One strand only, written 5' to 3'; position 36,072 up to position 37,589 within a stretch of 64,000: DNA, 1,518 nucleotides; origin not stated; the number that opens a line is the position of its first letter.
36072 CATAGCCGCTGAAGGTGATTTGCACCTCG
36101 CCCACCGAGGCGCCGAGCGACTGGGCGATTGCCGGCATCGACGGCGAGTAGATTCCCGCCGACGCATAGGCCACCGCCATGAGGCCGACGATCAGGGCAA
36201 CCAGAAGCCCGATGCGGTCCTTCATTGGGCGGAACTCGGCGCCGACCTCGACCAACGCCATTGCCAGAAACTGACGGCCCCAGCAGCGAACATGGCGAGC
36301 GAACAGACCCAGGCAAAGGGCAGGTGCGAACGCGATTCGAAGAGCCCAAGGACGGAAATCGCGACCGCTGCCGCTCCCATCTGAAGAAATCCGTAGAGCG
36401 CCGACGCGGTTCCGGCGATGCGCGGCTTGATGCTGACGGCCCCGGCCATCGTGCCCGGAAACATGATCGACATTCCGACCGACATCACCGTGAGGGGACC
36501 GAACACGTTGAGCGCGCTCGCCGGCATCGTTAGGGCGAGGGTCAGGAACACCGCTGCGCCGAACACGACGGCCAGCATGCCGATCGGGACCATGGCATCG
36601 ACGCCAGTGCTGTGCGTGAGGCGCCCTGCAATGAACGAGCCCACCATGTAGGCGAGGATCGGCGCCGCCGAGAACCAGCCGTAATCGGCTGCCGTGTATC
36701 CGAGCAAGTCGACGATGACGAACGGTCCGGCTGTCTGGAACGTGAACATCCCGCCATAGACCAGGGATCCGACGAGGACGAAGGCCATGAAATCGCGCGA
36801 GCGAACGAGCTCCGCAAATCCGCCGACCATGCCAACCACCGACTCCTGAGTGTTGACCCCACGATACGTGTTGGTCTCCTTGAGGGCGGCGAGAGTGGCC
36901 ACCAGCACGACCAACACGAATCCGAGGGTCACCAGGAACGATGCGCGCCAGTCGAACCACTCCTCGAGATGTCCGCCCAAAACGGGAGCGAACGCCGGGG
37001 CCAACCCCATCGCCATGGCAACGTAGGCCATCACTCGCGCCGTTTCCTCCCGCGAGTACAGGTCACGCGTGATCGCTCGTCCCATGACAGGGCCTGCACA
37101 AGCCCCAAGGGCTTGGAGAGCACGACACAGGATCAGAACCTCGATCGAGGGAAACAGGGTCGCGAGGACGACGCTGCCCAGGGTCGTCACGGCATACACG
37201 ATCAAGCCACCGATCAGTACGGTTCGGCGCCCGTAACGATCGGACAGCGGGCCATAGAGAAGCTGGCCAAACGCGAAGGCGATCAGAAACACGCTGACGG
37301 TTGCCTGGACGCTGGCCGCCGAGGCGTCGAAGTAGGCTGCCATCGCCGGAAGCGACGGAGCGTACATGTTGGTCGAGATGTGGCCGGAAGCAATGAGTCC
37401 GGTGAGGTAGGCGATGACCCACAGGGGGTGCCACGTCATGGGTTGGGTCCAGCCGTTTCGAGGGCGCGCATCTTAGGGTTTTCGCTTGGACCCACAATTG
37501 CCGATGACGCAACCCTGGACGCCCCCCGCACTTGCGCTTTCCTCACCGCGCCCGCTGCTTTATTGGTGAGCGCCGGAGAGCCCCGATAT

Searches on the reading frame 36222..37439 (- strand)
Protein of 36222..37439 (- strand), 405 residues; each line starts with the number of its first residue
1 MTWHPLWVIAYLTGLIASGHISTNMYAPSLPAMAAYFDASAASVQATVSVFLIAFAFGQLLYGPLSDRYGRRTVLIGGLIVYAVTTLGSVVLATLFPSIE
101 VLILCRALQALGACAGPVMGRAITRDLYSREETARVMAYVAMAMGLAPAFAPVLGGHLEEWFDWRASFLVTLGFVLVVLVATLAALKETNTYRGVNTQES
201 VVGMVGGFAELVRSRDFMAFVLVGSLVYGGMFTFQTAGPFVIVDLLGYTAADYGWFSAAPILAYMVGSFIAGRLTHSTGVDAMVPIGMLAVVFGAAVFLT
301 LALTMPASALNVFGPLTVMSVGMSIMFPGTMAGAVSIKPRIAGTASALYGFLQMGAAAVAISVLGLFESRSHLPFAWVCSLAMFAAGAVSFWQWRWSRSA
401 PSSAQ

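Call 44: search_protein_families(library=pfam, proteins=[window:36222-37439:-], max_evalue=1e-8)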
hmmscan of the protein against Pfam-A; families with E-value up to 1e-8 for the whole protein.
window:36222-37439:- (405 aa): 2 families
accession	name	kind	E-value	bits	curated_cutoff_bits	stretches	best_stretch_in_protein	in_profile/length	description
PF07690.21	MFS_1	-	2.9e-48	165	33.4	1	20-360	9-346/347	Major Facilitator Superfamily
PF13347.12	MFS_2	-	8e-11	41.6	27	1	123-366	125-379/427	MFS/sugar transport protein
